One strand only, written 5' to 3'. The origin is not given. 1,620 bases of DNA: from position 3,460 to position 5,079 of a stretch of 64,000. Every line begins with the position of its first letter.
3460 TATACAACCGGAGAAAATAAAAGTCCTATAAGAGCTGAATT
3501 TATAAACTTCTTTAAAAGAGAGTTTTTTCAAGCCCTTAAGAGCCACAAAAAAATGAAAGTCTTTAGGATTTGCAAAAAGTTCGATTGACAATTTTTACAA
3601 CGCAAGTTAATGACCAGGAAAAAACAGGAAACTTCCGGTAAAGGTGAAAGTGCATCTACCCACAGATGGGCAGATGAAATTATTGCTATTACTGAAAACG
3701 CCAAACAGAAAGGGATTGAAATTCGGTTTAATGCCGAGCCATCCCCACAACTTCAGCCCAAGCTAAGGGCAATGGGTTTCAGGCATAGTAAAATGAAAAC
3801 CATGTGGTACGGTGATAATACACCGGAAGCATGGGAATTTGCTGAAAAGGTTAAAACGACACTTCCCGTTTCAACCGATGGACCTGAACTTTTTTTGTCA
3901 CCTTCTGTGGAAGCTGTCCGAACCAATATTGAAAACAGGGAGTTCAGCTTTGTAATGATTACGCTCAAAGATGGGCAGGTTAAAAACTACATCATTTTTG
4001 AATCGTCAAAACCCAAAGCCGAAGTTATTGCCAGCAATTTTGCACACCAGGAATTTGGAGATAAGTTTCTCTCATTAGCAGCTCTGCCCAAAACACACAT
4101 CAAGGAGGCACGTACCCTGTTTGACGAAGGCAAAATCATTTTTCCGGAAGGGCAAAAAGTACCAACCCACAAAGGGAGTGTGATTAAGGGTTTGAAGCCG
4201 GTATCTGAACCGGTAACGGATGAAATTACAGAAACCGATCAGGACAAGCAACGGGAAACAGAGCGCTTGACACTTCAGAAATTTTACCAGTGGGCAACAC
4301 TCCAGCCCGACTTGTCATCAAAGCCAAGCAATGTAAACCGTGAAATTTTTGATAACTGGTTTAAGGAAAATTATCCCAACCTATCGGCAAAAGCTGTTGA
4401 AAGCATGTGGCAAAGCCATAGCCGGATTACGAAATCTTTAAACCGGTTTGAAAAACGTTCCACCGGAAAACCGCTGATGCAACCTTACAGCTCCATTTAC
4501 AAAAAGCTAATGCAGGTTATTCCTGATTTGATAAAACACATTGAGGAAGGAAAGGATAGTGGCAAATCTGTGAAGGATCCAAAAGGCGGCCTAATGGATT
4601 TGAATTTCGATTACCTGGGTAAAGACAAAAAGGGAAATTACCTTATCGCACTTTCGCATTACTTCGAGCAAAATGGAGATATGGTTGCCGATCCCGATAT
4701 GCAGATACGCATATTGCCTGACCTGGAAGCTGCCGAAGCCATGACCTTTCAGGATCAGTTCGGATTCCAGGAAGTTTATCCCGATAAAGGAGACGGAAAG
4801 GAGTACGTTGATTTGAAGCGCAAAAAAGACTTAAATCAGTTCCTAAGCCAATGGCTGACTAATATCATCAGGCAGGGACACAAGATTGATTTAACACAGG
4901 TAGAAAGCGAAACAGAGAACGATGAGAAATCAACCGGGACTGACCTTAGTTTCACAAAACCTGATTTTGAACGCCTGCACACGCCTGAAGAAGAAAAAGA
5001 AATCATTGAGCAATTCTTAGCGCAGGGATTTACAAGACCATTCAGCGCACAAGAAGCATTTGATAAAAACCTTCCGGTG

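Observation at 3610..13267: Split DarB-like giant methyltransferase plus SNF2 helicase as the first two genes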

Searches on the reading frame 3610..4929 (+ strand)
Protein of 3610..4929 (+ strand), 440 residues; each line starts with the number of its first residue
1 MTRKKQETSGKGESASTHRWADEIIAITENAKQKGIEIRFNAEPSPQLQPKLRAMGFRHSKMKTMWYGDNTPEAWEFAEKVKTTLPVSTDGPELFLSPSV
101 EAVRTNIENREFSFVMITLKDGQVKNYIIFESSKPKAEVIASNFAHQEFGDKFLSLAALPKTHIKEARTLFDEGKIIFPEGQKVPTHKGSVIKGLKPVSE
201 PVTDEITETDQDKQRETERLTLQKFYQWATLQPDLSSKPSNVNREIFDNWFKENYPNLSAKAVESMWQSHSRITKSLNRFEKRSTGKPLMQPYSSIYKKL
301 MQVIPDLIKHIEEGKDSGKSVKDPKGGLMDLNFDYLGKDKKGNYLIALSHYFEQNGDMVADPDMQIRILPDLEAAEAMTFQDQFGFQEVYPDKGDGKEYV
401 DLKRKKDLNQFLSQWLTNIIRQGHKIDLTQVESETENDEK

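Call 48: predict_structure(alignment_id=A2)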
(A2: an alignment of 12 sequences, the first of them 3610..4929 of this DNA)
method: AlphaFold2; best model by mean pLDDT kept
length: 440 residues; sequences in the alignment: 12
mean_pLDDT: 75.0   pTM: 0.40
mean pLDDT of the five models: 75.0, 74.5, 74.4, 73.7, 73.0
residues with pLDDT >= 90: 62; 70-90: 262; 50-70: 52; < 50: 64
segments of 3 or more residues with pLDDT < 50: 1-17, 181-208, 280-289, 432-440
pLDDT, mean of each block of 10 residues (from residue 1): 29 47 88 85 89 87 84 88 88 85 85 89 89 90 89 83 81 80 35 29 41 75 83 69 85 85 83 66 44 83 90 85 61 86 86 59 82 85 69 73 83 87 79 38
secondary structure, 60 per line:
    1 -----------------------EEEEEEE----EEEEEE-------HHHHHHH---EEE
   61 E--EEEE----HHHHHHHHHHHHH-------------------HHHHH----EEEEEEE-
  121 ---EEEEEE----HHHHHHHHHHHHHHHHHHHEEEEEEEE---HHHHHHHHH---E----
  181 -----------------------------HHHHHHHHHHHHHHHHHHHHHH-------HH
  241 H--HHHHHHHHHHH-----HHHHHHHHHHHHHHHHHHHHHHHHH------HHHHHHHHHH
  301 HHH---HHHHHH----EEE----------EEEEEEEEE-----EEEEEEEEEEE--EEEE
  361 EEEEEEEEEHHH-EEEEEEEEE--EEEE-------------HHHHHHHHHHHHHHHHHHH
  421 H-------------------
elements in order: E24-30 E35-40 H48-54 E58-61 E64-67 H72-84 H104-108 E113-119 E124-129 H134-152 E153-160 H164-172 H210-231 H244-254 H260-284 H291-303 H307-312 E317-319 E330-338 E344-354 E357-369 E374-382 E385-388 H402-421
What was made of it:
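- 3667..4149 (+): Strictly N-terminal alpha/beta domain (aa ~20-180), starting with a small beta-beta-alpha-beta-beta unit ('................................'). AF2 block pLDDT 80-90 over aa 21-180 (call 48).
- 4477..4884 (+): DUF6908/DUF1249 domain (aa ~290-425): beta-meander flanked by helices. AF2 model (call 48).
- Tried and rejected: AF2 of gene-1 aa 1-440 was good at domain level (pLDDT 75, call 48).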

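Call 52: fold_search(model_id=the predicted structure, library=pdb)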
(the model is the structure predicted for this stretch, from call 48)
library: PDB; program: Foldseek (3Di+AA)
matches with E <= 10: 476; with E <= 0.001: 0
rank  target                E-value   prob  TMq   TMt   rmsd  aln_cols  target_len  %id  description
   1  2cm9                  4.4e-02  0.66  0.12  0.29  13.6       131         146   17  The complement inhibitor OmCI in complex with ricinoleic acid (released 2007-05-01)
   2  3zui                  5.2e-02  0.60  0.13  0.29  13.8       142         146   17  OMCI in complex with palmitoleic acid (released 2012-08-01)
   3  6v4x_D                1.1e-01  0.47  0.11  0.32  13.2       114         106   16  Cryo-EM structure of an active human histone pre-mRNA 3'-end processing machinery at 3.2 Angstrom resolution (released 2020-02-19)
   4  3tgo_D                1.7e-01  0.21  0.09  0.17  12.5       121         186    5  Crystal structure of the E. coli BamCD complex (released 2011-09-28)
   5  9n96_D                2.2e-01  0.44  0.09  0.32   9.9        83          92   13  CRYO-EM STRUCTURE OF human U7 SM RING IN COMPLEX WITH SYMPLEKIN N-TERMINAL DOMAIN (released 2026-01-21)
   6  9nh5_D                3.8e-01  0.21  0.11  0.30  12.9       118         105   13  CRYO-EM STRUCTURE OF HUMAN U7 SNRNP WITH METHYLATED noncleavable H2A* SUBSTRATE PRE-MRNA (core region) (released 2026-01-21)
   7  8hal_K                4.2e-01  0.15  0.12  0.10  20.7       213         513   10  Cryo-EM structure of the CBP catalytic core bound to the H4K12acK16ac nucleosome, class 1 (released 2023-05-17)
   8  8han_K                4.7e-01  0.16  0.12  0.11  20.3       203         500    9  Cryo-EM structure of the CBP catalytic core bound to the H4K12acK16ac nucleosome, class 3 (released 2023-05-17)
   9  1xtd                  4.7e-01  0.06  0.07  0.17  21.1       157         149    9  Structural Analysis of Leishmania mexicana eukaryotic initiation factor 5a (released 2004-10-26)
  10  6ue5_A                5.0e-01  0.30  0.10  0.10  12.5       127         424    8  Crystal structure of full-length human DCAF15-DDB1-deltaPBP-DDA1-RBM39 in complex with 4-(aminomethyl)-N-(3-cyano-4-me (released 2019-12-18)
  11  6k7d                  5.0e-01  0.13  0.10  0.09  16.6       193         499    9  Crystal structure of MBPapo-Tim21 fusion protein with a 16-residue helical linker (released 2019-09-18)
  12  2uwc_A                5.2e-01  0.25  0.10  0.15  12.5       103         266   12  Crystal structure of Nasturtium xyloglucan hydrolase isoform NXG2 (released 2007-06-26)
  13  5xjq_E                6.5e-01  0.25  0.10  0.38   8.9        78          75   10  Crystal Structure of the Gemin2-binding domain of SMN, Gemin2 in Complex with SmD1(1-82)/D2/F/E/G from Human (released 2018-07-04)
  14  6k7e                  6.5e-01  0.11  0.10  0.09  15.2       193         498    9  Crystal structure of MBPapo-Tim21 fusion protein with a 17-residue helical linker (released 2019-09-18)
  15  2qgu                  6.9e-01  0.15  0.09  0.18   9.9        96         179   10  Three-dimensional structure of the phospholipid-binding protein from Ralstonia solanacearum Q8XV73_RALSQ in complex with (released 2007-07-24)
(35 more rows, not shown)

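Call 61: fold_search(model_id=the predicted structure, library=viral)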
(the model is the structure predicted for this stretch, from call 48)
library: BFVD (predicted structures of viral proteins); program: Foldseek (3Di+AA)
matches with E <= 10: 985; with E <= 0.001: 0
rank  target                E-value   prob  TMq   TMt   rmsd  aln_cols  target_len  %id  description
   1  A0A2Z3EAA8            6.8e-03  0.12  0.09  0.08  32.3       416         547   10  (no name in the UniProt tables at hand)
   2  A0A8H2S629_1          8.0e-03  0.35  0.13  0.06  23.6       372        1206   11  (no name in the UniProt tables at hand)
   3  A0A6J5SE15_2          1.2e-02  0.51  0.12  0.04  31.1       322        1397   13  Helicase/UvrB, N-terminal [uncultured Caudovirales phage]
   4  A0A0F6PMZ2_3          2.3e-02  0.30  0.11  0.05  27.6       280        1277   14  Replicase polyprotein 1ab [Bovine nidovirus TCH5]
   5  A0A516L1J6            2.7e-02  0.11  0.08  0.07  31.8       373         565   12  (no name in the UniProt tables at hand)
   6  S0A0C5                3.5e-02  0.30  0.11  0.19  22.6       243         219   11  Uncharacterized protein [Cellulophaga phage phi17:2]
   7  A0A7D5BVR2            6.4e-02  0.82  0.11  0.35  14.2       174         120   11  (no name in the UniProt tables at hand)
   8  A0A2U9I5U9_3          7.5e-02  0.12  0.08  0.04  21.9       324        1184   11  (no name in the UniProt tables at hand)
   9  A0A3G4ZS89            8.9e-02  0.87  0.12  0.15   6.4        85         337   16  Pentapeptide repeat-containing protein [Edafosvirus sp.]
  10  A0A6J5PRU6            8.9e-02  0.15  0.13  0.07  24.4       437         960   12  Uncharacterized protein [uncultured Caudovirales phage]
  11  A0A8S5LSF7            8.9e-02  0.12  0.08  0.16  13.3       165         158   10  Uncharacterized protein [Siphoviridae sp. ctMAv2]
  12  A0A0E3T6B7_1          9.9e-02  0.35  0.12  0.06  24.5       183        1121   12  Tape measure protein [Bacillus phage Stills]
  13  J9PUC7                1.1e-01  0.87  0.10  0.48   7.7        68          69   24  Uncharacterized protein [Bacillus phage BCD7]
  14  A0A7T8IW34            1.1e-01  0.41  0.17  0.31  12.1       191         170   11  Uncharacterized protein [Erwinia phage pEa_SNUABM_5]
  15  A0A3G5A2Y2            1.1e-01  0.15  0.10  0.14  20.1       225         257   13  Uncharacterized protein [Harvfovirus sp.]
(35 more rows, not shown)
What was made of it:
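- Tried and rejected: Foldseek against PDB and BFVD gave nothing with E below 0.001 (calls 52, 61).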

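Call 69: find_related_loci(query=A2, collection=genome_contigs, flank=10000)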
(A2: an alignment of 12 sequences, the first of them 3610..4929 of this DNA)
Query A2 (440 aa) in genome_contigs; peptide patterns used: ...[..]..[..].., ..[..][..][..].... (x = any residue, [..] = any of these).
173 stretches matched a pattern; 138 encode a relative of the query (tblastn E <= 1e-3); the best 80 are kept; 79 distinct loci.
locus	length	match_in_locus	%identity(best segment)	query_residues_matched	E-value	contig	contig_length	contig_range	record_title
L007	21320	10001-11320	97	1-440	0e+0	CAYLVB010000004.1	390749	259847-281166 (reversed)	MAG TPA_asm: uncultured Flavobacteriaceae bacterium isolate binchicken_co174_12 genome assembly, contig: NODE_8_length_3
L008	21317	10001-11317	82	1-439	0e+0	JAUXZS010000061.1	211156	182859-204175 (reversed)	MAG: Bacteroidota bacterium isolate C18_maxbin.119 C18_k141_376327, whole genome shotgun sequence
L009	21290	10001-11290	82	1-430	0e+0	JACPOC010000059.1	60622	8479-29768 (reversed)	MAG: Bacteroidetes bacterium isolate NC_groundwater_591_Pr5_B-0.1um_36_15 alan_book_18_scaffold_547668, whole genome sho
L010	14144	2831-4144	70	1-439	0e+0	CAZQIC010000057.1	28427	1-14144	MAG TPA_asm: uncultured Bacteroidia bacterium isolate SRP128246_co1_439 genome assembly, contig: NODE_2865_length_28427_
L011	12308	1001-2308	70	1-439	0e+0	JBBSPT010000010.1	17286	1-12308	MAG: Chitinophagales bacterium isolate LS6_sbin.62 LS6_sbin.62_K_1248736_L_17286_cov_9.0000, whole genome shotgun sequen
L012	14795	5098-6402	65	1-436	0e+0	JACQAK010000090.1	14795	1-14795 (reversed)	MAG: Bacteroidetes bacterium isolate NC_groundwater_914_Pr1_S-0.2um_36_15 Montesol18-Sp2_coassembly_scaffold_230232, who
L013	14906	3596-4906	65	2-435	0e+0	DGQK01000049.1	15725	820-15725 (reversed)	MAG TPA_asm: Bacteroidetes bacterium UBA4416 UBA4416_contig_383, whole genome shotgun sequence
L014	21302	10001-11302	57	1-432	8e-164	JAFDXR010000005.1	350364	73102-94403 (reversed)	MAG: Bacteroidetes bacterium isolate SZAS-3 BACT-AMP-16__5__length-350364, whole genome shotgun sequence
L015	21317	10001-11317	81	1-439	0e+0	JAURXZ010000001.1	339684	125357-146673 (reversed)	MAG: Bacteroidia bacterium isolate E10_metabat.bin.7 E10_k141_80134, whole genome shotgun sequence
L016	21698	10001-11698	72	4-439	2e-116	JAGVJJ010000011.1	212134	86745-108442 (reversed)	MAG: Bacteroidia bacterium isolate SW_35 c_000000018370, whole genome shotgun sequence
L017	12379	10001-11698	72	4-439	3e-116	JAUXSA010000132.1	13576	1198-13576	MAG: Bacteroidota bacterium isolate C12_metabat.bin.29 C12_k141_330600, whole genome shotgun sequence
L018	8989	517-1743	42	18-429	2e-105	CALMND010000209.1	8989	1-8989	MAG TPA_asm: uncultured Bacteroidetes bacterium isolate SRR5676438_bin.161_CONCOCT_v1.1_MAG genome assembly, contig: ERZ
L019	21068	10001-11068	42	14-430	7e-88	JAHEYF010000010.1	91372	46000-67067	MAG: Bacteroidetes bacterium isolate nzgw121 NODE_142_length_91373_cov_4.254285, whole genome shotgun sequence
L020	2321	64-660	65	1-199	5e-89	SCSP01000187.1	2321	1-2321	MAG: Bacteroidetes bacterium isolate FW215_bin.19 FW215_bin.19-63558, whole genome shotgun sequence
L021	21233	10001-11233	33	72-435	6e-55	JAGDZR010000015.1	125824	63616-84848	MAG: Cyclobacteriaceae bacterium isolate FR12bac5 FR12DL_contig_2693, whole genome shotgun sequence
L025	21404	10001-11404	53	25-425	6e-51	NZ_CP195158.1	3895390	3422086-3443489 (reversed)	Formosa sp. A9 chromosome, complete genome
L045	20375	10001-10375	48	293-426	6e-29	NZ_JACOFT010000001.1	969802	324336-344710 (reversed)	Undibacterium aquatile strain CCTCC AB 2015119 1, whole genome shotgun sequence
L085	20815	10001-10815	43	290-426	2e-20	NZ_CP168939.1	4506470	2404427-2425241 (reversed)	Dechloromonas sp. ARDL1 chromosome, complete genome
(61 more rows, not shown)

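Call 73: search_protein_representatives(alignment_id=A2)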
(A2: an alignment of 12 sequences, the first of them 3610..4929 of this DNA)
Query: 12 sequences, 438 profile positions. Proteins with E-value up to 0.001 (for the whole library): 2023; up to 1e-10: 811; up to 1e-30: 155. The best 150 are listed.
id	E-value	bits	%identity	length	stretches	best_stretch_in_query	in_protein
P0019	2.5e-198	675.8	-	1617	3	185-437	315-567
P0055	2.7e-196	669.1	-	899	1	4-434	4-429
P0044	1.1e-174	597.9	-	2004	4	181-435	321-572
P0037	2.5e-172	590.1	-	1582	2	190-435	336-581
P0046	8.8e-157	538.9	-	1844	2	200-436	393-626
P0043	1.1e-156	538.6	-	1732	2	186-437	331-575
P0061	5.4e-155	533.0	-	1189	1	22-437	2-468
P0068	1.4e-150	518.4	-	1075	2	197-436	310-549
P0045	1.2e-144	498.8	-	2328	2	1-433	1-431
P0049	2.1e-141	488.2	-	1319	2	187-436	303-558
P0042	2.3e-141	488.1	-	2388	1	17-434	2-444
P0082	1.0e-137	476.0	-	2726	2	2-434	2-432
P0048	3.3e-137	474.3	-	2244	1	8-436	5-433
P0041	1.1e-136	472.6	-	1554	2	206-434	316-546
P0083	5.3e-136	470.4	-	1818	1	8-433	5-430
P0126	2.8e-43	164.8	-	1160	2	23-203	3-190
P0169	2.9e-33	131.8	-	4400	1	290-422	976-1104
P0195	9.1e-32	126.9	-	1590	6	32-197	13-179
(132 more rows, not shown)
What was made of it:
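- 3667..4149 (+): In the representative search this domain always lies at the N-terminus of its host proteins (call 73).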

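Call 74: search_protein_families(library=pfam, proteins=[P0169, P0082, P0195, P0126], max_evalue=0.001)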
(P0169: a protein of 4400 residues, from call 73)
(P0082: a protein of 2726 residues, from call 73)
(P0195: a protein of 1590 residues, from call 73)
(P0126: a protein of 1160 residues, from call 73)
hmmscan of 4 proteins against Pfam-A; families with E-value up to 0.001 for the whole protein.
P0169 (4400 aa): 5 families
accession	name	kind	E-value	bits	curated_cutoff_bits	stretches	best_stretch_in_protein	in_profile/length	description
PF21849.1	DUF6908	-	6.4e-20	71.7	27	1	984-1105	5-123/123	Domain of unknown function (DUF6908)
PF04851.21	ResIII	-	3.9e-06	27.3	22.5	1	2557-2761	2-145/164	Type III restriction enzyme, res subunit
PF06853.17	DUF1249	-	6.4e-06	26.6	25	1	1031-1104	40-115/116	Protein of unknown function (DUF1249)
PF00176.29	SNF2-rel_dom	-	1.2e-05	25.1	24.9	0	2793-2827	154-186/290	SNF2-related domain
PF00271.37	Helicase_C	-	0.00043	21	23.5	0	3020-3093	39-110/110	Helicase conserved C-terminal domain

P0082 (2726 aa): 4 families
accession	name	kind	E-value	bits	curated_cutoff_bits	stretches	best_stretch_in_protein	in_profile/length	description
PF21849.1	DUF6908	-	3.2e-17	63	27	1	311-417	13-119/123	Domain of unknown function (DUF6908)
PF02384.22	N6_Mtase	-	6e-11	42.6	20.4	1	2387-2582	27-234/311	N-6 DNA Methylase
PF07669.17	Eco57I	-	1.4e-10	42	25.3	1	2474-2560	70-164/171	Eco57I restriction-modification methylase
PF06853.17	DUF1249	-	2.6e-07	31.1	25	1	320-421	17-116/116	Protein of unknown function (DUF1249)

P0195 (1590 aa): 2 families
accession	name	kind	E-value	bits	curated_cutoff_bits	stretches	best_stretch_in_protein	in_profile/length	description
PF02384.22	N6_Mtase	-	1.1e-05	25.4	20.4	1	1413-1488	119-190/311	N-6 DNA Methylase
PF07669.17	Eco57I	-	0.00022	21.8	25.3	1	1404-1520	57-170/171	Eco57I restriction-modification methylase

P0126 (1160 aa): 2 families
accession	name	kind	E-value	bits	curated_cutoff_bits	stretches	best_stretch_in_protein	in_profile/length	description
PF02384.22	N6_Mtase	-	1e-14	55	20.4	1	963-1158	27-234/311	N-6 DNA Methylase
PF07669.17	Eco57I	-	3.1e-14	53.8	25.3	1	1050-1132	70-160/171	Eco57I restriction-modification methylase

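Call 79: find_related_loci(query=A2, collection=viral_contigs, flank=10000)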
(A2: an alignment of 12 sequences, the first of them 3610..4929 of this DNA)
Query A2 (440 aa) in viral_contigs; peptide patterns used: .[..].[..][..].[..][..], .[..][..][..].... (x = any residue, [..] = any of these).
41 stretches matched a pattern; 13 encode a relative of the query (tblastn E <= 1e-3); 13 distinct loci.
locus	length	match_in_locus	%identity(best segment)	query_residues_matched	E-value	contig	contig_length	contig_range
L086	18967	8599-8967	44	296-430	2e-28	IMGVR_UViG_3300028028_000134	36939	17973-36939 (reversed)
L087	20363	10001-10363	44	295-423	4e-25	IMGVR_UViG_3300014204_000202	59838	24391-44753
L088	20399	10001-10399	36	280-423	2e-22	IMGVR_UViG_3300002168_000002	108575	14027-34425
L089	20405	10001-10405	35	284-428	1e-18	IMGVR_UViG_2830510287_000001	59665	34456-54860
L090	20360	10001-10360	34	297-426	7e-18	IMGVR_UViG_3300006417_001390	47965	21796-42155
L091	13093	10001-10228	41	345-422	1e-11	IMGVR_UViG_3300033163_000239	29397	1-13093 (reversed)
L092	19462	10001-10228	41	345-422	1e-11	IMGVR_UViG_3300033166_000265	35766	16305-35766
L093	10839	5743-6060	37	321-422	1e-10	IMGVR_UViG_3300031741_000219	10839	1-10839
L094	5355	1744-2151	31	290-419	1e-10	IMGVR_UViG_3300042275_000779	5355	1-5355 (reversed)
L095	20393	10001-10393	27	295-422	6e-10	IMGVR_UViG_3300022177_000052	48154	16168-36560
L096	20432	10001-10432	28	279-425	3e-9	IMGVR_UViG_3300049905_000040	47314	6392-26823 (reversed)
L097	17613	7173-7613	27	284-422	2e-6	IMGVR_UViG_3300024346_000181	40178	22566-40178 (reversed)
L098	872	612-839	28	295-368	2e-5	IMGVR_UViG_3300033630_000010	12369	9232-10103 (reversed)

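Call 81: search_protein_families(library=pfam, proteins=[L025:631-2253:-, L025:2526-3188:-, L025:3193-3798:-, L025:4492-5859:+, L025:6616-7773:+], max_evalue=0.01)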
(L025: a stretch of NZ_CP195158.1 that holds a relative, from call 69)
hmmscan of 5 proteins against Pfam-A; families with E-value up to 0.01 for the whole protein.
L025:631-2253:- (540 aa): 2 families
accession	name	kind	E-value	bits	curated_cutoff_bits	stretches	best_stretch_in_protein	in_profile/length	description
PF00239.26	Resolvase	-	1e-24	87.8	23.3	1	25-173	1-144/145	Resolvase, N terminal domain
PF07508.19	Recombinase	-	8.4e-10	39.3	21.1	1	198-283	1-102/102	Recombinase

L025:2526-3188:- (220 aa): 0 families

L025:3193-3798:- (201 aa): 6 families
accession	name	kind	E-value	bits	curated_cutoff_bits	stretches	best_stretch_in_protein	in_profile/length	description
PF00170.26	bZIP_1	-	3.3e-05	24.3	27.6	1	135-172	26-63/64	bZIP transcription factor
PF24627.1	PUMA_CC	-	0.0026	18.2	30.1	1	136-192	16-72/74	PUMA coiled-coil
PF01166.23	TSC22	-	0.0033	18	30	0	132-159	18-45/57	TSC-22/dip/bun family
PF04108.17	ATG17_like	-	0.0056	16.6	43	1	122-188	114-176/355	Autophagy protein ATG17-like domain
PF14662.11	KASH_CCD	-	0.0076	16.7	43.3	1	131-188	98-155/191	Coiled-coil region of CCDC155 or KASH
PF02183.23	HALZ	-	0.0084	16.7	28.1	0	134-163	11-40/43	Homeobox associated leucine zipper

L025:4492-5859:+ (456 aa): 4 families
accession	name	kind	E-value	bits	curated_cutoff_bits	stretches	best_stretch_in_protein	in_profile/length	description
PF13412.12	HTH_24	-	0.00045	20.2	21.9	1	103-133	18-48/48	Winged helix-turn-helix DNA-binding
PF13730.12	HTH_36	-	0.0015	18.8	25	1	105-132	28-55/55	Helix-turn-helix domain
PF13545.12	HTH_Crp_2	-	0.0023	18.3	27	1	101-133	21-53/70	Crp-like helix-turn-helix domain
PF08279.18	HTH_11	-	0.0091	16.3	25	0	106-132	19-46/55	HTH domain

L025:6616-7773:+ (386 aa): 3 families
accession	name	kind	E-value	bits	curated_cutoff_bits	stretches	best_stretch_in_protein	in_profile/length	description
PF00534.26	Glycos_transf_1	-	1.1e-10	41.8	26.4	1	224-364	29-170/172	Glycosyl transferases group 1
PF13692.12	Glyco_trans_1_4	-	1.4e-09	38.7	27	1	225-352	17-142/142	Glycosyl transferases group 1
PF13524.12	Glyco_trans_1_2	-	1e-05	26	25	1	298-379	60-141/144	Glycosyl transferase-like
